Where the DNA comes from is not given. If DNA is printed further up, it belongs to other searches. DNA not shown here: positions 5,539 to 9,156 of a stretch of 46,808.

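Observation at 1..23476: About 17 co-directional, tightly packed genes combining a sugar importer with many de-decorating and glycosidase-like enzymes, all without signal peptides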

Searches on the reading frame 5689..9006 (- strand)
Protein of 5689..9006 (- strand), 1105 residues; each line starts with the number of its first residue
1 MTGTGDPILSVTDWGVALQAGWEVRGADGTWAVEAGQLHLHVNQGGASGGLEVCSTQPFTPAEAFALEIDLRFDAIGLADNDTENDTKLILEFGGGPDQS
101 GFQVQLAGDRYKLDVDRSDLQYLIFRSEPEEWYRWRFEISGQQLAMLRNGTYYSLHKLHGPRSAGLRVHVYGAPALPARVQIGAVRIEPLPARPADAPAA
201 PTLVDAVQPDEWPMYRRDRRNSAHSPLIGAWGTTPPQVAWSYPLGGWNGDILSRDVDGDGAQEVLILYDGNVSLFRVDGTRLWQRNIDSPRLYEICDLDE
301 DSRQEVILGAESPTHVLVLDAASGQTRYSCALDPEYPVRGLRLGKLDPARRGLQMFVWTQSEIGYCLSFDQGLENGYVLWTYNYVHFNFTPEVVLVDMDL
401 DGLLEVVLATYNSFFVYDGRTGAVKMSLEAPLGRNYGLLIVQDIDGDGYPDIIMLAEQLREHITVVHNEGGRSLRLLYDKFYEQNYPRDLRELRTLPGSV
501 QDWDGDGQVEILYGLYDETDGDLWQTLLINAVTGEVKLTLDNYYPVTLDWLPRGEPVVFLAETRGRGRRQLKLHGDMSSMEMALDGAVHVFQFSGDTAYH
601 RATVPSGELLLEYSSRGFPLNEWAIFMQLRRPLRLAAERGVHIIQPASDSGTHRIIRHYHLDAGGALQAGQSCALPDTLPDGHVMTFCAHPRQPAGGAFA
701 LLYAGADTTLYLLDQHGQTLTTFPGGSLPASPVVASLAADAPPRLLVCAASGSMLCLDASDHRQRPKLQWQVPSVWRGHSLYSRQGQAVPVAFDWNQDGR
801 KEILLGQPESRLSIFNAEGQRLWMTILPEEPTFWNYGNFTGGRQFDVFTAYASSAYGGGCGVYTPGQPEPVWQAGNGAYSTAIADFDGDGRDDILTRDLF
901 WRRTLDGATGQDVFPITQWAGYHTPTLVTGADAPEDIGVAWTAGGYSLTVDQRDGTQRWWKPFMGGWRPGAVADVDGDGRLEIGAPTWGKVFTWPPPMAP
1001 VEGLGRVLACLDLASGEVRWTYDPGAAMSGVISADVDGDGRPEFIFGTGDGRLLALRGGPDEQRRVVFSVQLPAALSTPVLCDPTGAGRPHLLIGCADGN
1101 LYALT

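Call 4: search_protein_families(library=pfam, proteins=[window:5689-9006:-], max_evalue=0.01)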
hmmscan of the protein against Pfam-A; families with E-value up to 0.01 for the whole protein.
window:5689-9006:- (1105 aa): 8 families
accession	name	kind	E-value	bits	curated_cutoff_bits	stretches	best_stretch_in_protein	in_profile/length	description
PF13517.12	FG-GAP_3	-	7.4e-24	84.6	26.9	4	397-453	1-60/61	FG-GAP-like repeat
PF01839.29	FG-GAP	-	1.2e-15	57.5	22.1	1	878-896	2-20/37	FG-GAP repeat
PF25292.1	Beta-prop_CGLA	-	3.1e-11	43.7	26.8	1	237-310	19-94/316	Lambda-carrageenase beta-propeller domain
PF21348.3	RGL11_C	-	6.6e-08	32.2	27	0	294-382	239-317/490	Rhamnogalacturonan lyase family 11, C-terminal domain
PF13570.13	Beta-prop_ACSF4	-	4.1e-06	26.8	133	0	1007-1104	114-200/329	Beta-alanine-activating enzyme, beta-propeller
PF13360.13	PQQ_2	-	0.0003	21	27.6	0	949-1057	47-134/233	Outer membrane protein assembly factor BamB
PF23727.1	Beta-prop_FAM234A_B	-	0.0038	16.2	26.4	0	407-465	95-157/467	FAM234A/B beta-propeller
PF14783.12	BBS2_Mid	-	0.0057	17.2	27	0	1020-1053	72-105/108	Ciliary BBSome complex subunit 2, middle region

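Call 17: search_protein_families(library=ncbifam, proteins=[window:5689-9006:-], max_evalue=0.001)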
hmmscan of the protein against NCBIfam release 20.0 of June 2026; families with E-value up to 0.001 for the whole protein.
window:5689-9006:- (1105 aa): 1 family
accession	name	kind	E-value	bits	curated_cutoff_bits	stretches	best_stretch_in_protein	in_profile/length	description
NF052506.1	PA5033_fam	subfamily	0.00011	21.1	100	0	395-471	165-238/284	PA5033 family protein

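Call 26: find_homologous_proteins(query=window:5689-9006:-, max_evalue=1e-10)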
Query window:5689-9006:- (1105 aa): 35 proteins with E <= 1e-10 among 8000 candidates.
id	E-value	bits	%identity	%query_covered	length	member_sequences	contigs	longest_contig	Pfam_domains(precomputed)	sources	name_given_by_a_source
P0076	0.0e+0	2605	100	100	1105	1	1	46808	PF01839.30,PF21348.4,PF25292.1,PF13517.13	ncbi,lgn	-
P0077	0.0e+0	1352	55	99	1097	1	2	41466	PF01839.30,PF25292.1,PF13517.13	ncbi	-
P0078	0.0e+0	1338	54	99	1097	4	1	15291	PF01839.30,PF25292.1,PF13517.13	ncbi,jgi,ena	-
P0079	0.0e+0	1330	55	99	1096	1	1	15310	PF01839.30,PF13360.14,PF25292.1,PF13517.13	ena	-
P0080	0.0e+0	1272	53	99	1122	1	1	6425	PF01839.30,PF25292.1,PF13517.13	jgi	jgi:hypothetical protein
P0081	0.0e+0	1192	53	90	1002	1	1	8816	PF01839.30,PF25292.1,PF13517.13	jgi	jgi:hypothetical protein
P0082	6.3e-297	1006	58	69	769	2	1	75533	PF01839.30,PF13517.13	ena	-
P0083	2.5e-239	816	40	100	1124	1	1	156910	PF01839.30,PF25292.1,PF13517.13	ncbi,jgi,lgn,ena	jgi:hypothetical protein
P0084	5.6e-239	815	40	99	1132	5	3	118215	PF01839.30,PF25292.1,PF13517.13,PF14783.13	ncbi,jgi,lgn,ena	-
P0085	1.9e-235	803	40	99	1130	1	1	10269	PF01839.30,PF23727.2,PF13360.14,PF25292.1,PF13517.13,PF14783.13,PF13570.14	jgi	jgi:outer membrane protein assembly factor BamB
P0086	1.1e-227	777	39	100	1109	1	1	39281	PF01839.30,PF23727.2,PF21348.4,PF25292.1,PF13517.13,PF13570.14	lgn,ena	-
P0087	1.1e-225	771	39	99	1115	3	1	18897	PF01839.30,PF13360.14,PF25292.1,PF13517.13,PF14783.13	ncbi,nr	ncbi:MAG TPA: FG-GAP-like repeat-containing protein [Chthonomonadaceae bacterium]|nr:FG-GAP-like rep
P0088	4.5e-221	755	38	99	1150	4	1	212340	PF01839.30,PF21348.4,PF25292.1,PF15907.12,PF13517.13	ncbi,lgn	-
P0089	5.3e-217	742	38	99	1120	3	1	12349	PF01839.30,PF25292.1,PF13517.13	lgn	-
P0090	1.1e-216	741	37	99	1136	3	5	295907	PF01839.30,PF25292.1,PF13517.13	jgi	jgi:hypothetical protein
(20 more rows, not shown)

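Call 27: find_encoding_contigs(protein=P0077, flank=10000, max_places=3)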
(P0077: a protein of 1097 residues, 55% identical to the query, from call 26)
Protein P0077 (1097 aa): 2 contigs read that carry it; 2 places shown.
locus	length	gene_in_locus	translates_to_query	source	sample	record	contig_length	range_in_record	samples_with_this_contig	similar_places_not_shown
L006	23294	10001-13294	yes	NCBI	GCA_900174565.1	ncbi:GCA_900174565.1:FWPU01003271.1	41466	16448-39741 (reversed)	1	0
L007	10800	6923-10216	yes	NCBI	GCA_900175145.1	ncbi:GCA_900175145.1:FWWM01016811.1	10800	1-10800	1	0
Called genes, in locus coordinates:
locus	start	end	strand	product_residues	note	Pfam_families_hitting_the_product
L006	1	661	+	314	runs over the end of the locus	PF00528:BPD_transp_1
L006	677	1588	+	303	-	PF00528:BPD_transp_1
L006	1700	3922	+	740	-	-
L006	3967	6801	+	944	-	PF13360:PQQ_2 (faint), PF15907:Itfg2 (faint), PF14783:BBS2_Mid (faint), PF16743:PliI (faint), PF21348:RGL11_C (faint), PF23743:Beta-prop_BBS7 (faint), PF25292:Beta-prop_CGLA (faint), PF13517:FG-GAP_3, +1 more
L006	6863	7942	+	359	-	PF01208:URO-D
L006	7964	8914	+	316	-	PF01408:GFO_IDH_MocA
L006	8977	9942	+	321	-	PF00795:CN_hydrolase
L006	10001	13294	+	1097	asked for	PF01839:FG-GAP (faint), PF25292:Beta-prop_CGLA (faint), PF13517:FG-GAP_3 (weak)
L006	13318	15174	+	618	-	-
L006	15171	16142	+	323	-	PF01522:Polysacc_deac_1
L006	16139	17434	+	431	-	PF01408:GFO_IDH_MocA, PF02894:GFO_IDH_MocA_C, PF22725:GFO_IDH_MocA_C3 (weak)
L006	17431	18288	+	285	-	PF00857:Isochorismatase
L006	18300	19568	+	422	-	PF09861:Lar_N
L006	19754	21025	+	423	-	PF01041:DegT_DnrJ_EryC1, PF01212:Beta_elim_lyase (weak)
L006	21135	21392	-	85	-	-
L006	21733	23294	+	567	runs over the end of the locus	PF03065:Glyco_hydro_57, PF09210:BE_C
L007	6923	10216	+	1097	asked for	PF01839:FG-GAP (faint), PF25292:Beta-prop_CGLA (faint), PF13517:FG-GAP_3 (weak)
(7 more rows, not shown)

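Call 28: find_encoding_contigs(protein=P0083, flank=10000, max_places=3)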
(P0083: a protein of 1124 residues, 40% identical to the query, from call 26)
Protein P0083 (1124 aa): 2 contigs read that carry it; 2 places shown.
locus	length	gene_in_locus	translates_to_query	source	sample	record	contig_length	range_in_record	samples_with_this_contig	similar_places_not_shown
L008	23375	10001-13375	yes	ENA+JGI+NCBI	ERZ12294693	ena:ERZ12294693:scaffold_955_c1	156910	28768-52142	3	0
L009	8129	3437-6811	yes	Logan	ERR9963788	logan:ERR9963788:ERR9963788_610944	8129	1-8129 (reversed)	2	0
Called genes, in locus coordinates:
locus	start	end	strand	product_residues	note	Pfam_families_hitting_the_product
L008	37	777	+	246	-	PF13302:Acetyltransf_3 (faint), PF00583:Acetyltransf_1, PF08445:FR47 (weak)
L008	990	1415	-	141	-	PF02566:OsmC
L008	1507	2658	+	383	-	PF08534:Redoxin, PF00255:GSHPx (weak), PF00578:AhpC-TSA, PF13905:Thioredoxin_8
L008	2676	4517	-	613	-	PF05192:MutS_III (weak), PF00488:MutS_V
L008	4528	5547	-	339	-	-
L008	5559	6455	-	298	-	-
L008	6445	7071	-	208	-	PF07638:Sigma70_ECF (weak), PF04542:Sigma70_r2, PF08281:Sigma70_r4_2, PF04545:Sigma70_r4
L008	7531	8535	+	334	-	PF00356:LacI, PF13407:Peripla_BP_4 (faint), PF00532:Peripla_BP_1, PF13377:Peripla_BP_3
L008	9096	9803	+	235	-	PF07963:N_methyl, PF07596:SBP_bac_10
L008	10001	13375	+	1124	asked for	PF01839:FG-GAP (faint), PF25292:Beta-prop_CGLA (faint), PF13517:FG-GAP_3 (weak)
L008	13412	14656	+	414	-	PF01041:DegT_DnrJ_EryC1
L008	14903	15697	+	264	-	PF00857:Isochorismatase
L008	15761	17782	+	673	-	PF20581:DUF6785, PF20580:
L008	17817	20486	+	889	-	PF25292:Beta-prop_CGLA (faint), PF01839:FG-GAP (faint), PF13517:FG-GAP_3 (weak)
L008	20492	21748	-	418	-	PF00291:PALP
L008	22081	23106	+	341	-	PF01408:GFO_IDH_MocA, PF03447:NAD_binding_3 (weak), PF22725:GFO_IDH_MocA_C3, PF02894:GFO_IDH_MocA_C (weak)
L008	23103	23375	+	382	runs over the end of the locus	PF04389:Peptidase_M28 (faint), PF01546:Peptidase_M20, PF07687:M20_dimer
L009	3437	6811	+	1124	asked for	PF01839:FG-GAP (faint), PF25292:Beta-prop_CGLA (faint), PF13517:FG-GAP_3 (weak)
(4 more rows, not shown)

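Call 29: find_encoding_contigs(protein=P0088, flank=10000, max_places=3)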
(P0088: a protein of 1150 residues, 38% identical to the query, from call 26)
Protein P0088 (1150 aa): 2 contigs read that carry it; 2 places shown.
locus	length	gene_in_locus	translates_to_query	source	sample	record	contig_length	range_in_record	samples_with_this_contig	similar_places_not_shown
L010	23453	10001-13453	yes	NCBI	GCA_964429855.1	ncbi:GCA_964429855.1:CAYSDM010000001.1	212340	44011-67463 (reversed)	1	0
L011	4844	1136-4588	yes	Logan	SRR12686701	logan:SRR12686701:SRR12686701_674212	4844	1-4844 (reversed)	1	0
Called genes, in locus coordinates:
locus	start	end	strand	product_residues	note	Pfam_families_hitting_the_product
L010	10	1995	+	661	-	PF00676:E1_dh, PF13292:DXP_synthase_N (faint), PF02779:Transket_pyr, PF02780:Transketolase_C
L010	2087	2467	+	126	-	-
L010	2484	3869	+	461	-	PF14488:DUF4434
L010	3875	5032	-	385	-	PF04389:Peptidase_M28 (weak), PF01546:Peptidase_M20, PF07687:M20_dimer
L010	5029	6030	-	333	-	PF01408:GFO_IDH_MocA, PF03447:NAD_binding_3 (weak), PF02894:GFO_IDH_MocA_C (weak), PF22725:GFO_IDH_MocA_C3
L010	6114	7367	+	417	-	PF00291:PALP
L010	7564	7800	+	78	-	-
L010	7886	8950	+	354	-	PF00356:LacI, PF00532:Peripla_BP_1 (weak), PF13377:Peripla_BP_3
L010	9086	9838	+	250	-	PF07963:N_methyl, PF07596:SBP_bac_10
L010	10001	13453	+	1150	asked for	PF01839:FG-GAP (faint), PF15907:Itfg2 (faint), PF25292:Beta-prop_CGLA (faint), PF13517:FG-GAP_3 (faint), PF21348:RGL11_C (faint)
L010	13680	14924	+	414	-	PF01041:DegT_DnrJ_EryC1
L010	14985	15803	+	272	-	PF00857:Isochorismatase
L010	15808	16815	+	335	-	PF01636:APH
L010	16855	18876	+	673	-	PF20581:DUF6785, PF20580:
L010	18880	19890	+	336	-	PF01522:Polysacc_deac_1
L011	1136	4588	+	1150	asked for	PF01839:FG-GAP (faint), PF15907:Itfg2 (faint), PF25292:Beta-prop_CGLA (faint), PF13517:FG-GAP_3 (faint), PF21348:RGL11_C (faint)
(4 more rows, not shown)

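Call 35: search_solved_structures(query=window:5689-9006:-, max_evalue=0.1)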
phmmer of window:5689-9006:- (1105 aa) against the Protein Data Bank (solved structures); distinct sequences matched with E-value up to 0.1: 1.
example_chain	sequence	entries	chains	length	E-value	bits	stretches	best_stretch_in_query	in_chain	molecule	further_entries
6mlt_A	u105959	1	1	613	1.5e-05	26.5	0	866-917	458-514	Hemolysin-related protein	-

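Call 39: find_related_loci(query=A2, collection=genome_contigs, flank=10000)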
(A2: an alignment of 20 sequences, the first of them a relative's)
Query A2 (1105 aa) in genome_contigs; peptide patterns used: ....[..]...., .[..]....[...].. (x = any residue, [..] = any of these).
47 stretches matched a pattern; 14 encode a relative of the query (tblastn E <= 1e-3); 14 distinct loci.
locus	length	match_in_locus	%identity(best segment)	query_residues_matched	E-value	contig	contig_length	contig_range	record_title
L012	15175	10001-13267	55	9-1105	0e+0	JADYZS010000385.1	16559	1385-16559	MAG: Anaerolineae bacterium isolate SJ583 c_000001484536, whole genome shotgun sequence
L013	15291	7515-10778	54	9-1104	0e+0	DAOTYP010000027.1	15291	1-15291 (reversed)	MAG TPA_asm: Anaerolineae bacterium isolate H27_366 k135_7518497, whole genome shotgun sequence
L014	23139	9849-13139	40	6-1104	0e+0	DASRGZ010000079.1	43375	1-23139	MAG TPA_asm: Chthonomonadaceae bacterium isolate SMAG_U10071 k141_377225, whole genome shotgun sequence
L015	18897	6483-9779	39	6-1104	0e+0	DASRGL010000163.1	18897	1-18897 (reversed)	MAG TPA_asm: Chthonomonadaceae bacterium isolate SMAG_U10057 k141_1971224, whole genome shotgun sequence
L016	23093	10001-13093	36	59-1104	0e+0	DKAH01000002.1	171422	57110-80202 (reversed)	MAG TPA_asm: Candidatus Marinimicrobia bacterium UBA6931 UBA6931_contig_5178, whole genome shotgun sequence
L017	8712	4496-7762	34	11-1104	2e-178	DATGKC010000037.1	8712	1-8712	MAG TPA_asm: Planctomycetaceae bacterium isolate SMAG_U9849 k141_196309, whole genome shotgun sequence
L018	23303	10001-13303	38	9-1104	0e+0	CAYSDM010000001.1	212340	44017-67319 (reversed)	MAG TPA_asm: uncultured Chthonomonadaceae bacterium isolate binchicken_co274_461 genome assembly, contig: NODE_88_length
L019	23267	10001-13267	35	9-1105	2e-106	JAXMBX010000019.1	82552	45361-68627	MAG: Planctomycetales bacterium isolate STL-PLA47 C4.149.fa-19, whole genome shotgun sequence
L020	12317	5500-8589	36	59-1104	0e+0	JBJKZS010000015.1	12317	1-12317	MAG: Candidatus Neomarinimicrobiota bacterium isolate LRMED-172 Marinisomatales--LRMED-172-C14629, whole genome shotgun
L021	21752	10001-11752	28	237-1105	5e-8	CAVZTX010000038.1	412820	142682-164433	MAG: uncultured Chloroflexia bacterium isolate MFD09603.bin.3.290 genome assembly, contig: contig_9589, whole genome sho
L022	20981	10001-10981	24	240-1104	2e-6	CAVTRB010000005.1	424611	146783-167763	MAG: uncultured Chloroflexia bacterium isolate MFD09603.bin.1.156 genome assembly, contig: contig_39812, whole genome sh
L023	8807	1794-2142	58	2-1103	4e-5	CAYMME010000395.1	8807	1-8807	MAG TPA_asm: uncultured Planctomycetales bacterium isolate binchicken_co65_34 genome assembly, contig: NODE_30210_length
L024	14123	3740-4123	32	1005-1104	5e-5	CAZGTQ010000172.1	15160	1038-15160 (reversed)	MAG TPA_asm: uncultured Planctomycetaceae bacterium isolate binchicken_co31_237 genome assembly, contig: k141_2022297, w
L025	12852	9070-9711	35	958-1105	8e-5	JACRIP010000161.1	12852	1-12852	MAG: Planctomycetota bacterium isolate NC_groundwater_1806_Pr3_B-0.1um_71_12 SR-2_scaffold_141_815889, whole genome shot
